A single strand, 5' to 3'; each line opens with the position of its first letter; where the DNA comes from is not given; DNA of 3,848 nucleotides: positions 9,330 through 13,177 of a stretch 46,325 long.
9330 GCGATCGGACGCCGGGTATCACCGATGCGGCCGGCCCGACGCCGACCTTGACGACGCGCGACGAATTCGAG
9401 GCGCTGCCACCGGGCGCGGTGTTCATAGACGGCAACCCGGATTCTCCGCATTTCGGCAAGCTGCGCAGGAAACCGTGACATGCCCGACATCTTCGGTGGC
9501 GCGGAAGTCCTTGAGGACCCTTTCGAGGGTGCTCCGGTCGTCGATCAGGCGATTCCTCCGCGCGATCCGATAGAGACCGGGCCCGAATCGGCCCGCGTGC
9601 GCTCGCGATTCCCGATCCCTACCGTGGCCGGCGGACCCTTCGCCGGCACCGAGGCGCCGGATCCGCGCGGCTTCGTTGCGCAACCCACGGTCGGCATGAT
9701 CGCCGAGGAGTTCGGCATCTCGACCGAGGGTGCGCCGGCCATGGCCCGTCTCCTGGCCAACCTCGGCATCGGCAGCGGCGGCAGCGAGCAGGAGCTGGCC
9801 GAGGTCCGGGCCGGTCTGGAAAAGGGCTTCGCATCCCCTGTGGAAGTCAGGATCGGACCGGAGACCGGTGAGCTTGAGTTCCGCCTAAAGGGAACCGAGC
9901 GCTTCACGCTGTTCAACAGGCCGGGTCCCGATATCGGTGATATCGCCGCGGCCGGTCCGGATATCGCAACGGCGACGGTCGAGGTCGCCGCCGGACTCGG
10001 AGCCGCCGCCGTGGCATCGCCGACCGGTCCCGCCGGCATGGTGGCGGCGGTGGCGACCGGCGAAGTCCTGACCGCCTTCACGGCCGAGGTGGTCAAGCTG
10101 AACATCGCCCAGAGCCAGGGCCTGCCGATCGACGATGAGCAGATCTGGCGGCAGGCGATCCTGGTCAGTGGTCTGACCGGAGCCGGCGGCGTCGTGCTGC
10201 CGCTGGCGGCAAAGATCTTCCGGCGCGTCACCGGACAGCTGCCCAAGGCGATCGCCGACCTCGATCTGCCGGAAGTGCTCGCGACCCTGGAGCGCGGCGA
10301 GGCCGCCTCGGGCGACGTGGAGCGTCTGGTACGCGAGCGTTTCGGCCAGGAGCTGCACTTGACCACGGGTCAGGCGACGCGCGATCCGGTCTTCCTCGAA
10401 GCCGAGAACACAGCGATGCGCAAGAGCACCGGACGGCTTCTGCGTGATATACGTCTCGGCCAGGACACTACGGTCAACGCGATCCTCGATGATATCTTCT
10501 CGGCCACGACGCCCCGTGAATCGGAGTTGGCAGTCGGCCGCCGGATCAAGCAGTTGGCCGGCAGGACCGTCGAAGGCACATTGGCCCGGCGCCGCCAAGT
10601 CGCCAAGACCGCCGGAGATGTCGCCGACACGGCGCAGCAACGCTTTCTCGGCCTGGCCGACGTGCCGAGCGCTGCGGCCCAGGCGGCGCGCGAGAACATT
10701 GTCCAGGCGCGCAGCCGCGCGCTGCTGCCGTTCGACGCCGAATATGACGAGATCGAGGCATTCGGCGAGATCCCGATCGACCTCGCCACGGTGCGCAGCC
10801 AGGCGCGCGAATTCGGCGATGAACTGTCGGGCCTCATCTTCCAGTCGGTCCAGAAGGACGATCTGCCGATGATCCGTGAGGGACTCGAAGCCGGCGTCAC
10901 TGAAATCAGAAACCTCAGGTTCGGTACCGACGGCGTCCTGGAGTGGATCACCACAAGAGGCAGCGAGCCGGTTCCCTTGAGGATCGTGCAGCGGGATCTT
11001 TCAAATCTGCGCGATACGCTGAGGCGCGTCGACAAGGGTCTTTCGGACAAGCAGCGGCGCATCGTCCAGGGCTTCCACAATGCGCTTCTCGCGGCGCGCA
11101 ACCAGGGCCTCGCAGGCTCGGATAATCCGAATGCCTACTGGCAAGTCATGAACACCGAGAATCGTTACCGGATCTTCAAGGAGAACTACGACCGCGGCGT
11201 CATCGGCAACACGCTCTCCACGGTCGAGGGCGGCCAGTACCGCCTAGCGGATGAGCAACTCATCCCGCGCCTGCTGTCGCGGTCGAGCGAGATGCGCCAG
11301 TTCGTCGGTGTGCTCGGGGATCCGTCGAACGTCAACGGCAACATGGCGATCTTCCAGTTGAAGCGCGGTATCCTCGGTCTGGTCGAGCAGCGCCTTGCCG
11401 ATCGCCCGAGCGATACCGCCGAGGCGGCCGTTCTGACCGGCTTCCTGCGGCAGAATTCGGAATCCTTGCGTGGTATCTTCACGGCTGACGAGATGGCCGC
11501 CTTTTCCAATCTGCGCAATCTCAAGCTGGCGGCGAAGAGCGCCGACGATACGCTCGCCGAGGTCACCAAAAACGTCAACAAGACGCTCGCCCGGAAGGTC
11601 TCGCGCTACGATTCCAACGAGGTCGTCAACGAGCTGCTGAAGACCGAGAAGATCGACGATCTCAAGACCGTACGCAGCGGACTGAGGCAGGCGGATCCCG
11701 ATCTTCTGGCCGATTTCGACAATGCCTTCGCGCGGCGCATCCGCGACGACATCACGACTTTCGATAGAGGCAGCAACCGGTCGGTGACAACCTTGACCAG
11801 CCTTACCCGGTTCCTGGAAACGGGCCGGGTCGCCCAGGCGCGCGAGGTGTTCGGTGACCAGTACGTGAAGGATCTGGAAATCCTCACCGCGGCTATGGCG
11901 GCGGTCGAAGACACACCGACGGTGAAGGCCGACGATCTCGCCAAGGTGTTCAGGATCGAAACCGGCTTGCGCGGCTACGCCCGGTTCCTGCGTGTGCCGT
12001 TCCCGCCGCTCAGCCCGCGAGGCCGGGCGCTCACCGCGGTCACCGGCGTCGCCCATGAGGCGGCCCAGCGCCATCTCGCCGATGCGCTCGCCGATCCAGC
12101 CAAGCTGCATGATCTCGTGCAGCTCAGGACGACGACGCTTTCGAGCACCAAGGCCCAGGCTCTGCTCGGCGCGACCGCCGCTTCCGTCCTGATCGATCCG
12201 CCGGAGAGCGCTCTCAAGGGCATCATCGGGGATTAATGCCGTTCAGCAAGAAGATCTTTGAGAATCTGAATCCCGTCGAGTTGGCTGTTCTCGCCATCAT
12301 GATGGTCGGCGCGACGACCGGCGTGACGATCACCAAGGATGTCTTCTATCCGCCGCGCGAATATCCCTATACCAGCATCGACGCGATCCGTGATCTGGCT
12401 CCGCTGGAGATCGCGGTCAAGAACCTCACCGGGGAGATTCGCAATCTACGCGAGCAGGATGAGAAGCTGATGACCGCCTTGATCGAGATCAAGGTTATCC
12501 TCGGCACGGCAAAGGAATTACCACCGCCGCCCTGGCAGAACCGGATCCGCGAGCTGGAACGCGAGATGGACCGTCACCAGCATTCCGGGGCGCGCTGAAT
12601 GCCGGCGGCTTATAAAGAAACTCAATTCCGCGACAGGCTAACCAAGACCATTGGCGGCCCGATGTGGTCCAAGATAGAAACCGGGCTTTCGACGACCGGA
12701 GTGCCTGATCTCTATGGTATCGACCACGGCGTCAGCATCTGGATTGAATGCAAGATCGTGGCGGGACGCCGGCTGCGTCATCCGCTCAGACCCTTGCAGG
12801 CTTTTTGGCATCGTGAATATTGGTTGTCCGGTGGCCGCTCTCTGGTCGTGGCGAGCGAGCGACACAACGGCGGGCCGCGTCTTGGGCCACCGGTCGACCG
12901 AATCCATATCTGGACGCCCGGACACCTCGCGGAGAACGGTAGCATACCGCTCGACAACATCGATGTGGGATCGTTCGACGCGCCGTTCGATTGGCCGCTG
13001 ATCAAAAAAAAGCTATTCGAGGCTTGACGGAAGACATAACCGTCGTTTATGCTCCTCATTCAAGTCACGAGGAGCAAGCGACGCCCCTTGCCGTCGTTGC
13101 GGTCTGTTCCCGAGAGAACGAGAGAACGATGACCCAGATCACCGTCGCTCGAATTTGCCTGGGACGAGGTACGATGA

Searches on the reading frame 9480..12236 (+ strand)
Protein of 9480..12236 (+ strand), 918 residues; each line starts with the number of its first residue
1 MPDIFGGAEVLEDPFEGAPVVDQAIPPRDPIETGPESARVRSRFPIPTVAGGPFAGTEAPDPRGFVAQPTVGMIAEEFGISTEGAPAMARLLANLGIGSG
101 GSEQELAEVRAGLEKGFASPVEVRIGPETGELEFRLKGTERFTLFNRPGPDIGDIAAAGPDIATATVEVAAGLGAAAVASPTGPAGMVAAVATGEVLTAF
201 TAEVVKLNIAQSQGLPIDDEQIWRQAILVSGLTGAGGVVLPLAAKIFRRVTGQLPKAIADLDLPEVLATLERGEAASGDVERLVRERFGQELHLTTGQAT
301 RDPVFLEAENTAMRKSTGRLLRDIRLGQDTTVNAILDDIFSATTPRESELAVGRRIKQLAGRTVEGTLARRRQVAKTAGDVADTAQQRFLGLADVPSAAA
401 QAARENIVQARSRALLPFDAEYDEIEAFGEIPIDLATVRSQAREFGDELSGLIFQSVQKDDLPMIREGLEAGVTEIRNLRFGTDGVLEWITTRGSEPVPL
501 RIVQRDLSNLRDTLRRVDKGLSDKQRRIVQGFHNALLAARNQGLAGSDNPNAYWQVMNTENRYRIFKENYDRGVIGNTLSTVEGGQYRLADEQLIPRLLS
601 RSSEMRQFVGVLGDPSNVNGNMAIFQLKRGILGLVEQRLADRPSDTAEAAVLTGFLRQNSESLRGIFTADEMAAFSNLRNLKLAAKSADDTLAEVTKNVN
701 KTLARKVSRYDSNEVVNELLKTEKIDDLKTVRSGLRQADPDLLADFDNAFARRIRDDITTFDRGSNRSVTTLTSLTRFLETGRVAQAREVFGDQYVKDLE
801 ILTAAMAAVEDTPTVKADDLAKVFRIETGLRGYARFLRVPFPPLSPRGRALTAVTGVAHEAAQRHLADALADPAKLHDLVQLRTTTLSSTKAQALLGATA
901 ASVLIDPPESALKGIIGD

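Call 10: search_protein_families(library=phrogs, max_evalue=0.001, proteins=[window:9480-12236:+])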
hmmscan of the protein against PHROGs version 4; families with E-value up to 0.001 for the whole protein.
window:9480-12236:+ (918 aa): 0 families

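Call 13: search_protein_families(library=pfam, max_evalue=0.01, proteins=[window:9480-12236:+])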
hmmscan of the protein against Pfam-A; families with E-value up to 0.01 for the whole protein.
window:9480-12236:+ (918 aa): 0 families

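Call 59: search_solved_structures(query=window:9480-12236:+, max_evalue=1)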
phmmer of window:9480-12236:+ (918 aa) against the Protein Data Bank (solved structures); distinct sequences matched with E-value up to 1: 0.

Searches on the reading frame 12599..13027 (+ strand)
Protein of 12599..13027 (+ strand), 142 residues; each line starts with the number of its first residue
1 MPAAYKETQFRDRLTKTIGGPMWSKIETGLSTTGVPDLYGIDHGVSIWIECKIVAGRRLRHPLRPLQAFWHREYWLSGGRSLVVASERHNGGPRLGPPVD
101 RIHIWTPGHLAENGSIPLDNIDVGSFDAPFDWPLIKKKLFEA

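Call 11: search_protein_families(library=phrogs, max_evalue=0.001, proteins=[window:12599-13027:+])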
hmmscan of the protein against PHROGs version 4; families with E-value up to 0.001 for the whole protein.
window:12599-13027:+ (142 aa): 1 family
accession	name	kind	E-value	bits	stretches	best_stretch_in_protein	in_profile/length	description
phrog_2165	-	DNA, RNA and nucleotide metabolism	1.5e-09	38.8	1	7-85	4-89/141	DNA helicase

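Call 37: search_protein_families(library=pfam, max_evalue=0.1, proteins=[window:12599-13027:+])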
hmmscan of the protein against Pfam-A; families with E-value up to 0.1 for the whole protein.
window:12599-13027:+ (142 aa): 0 families
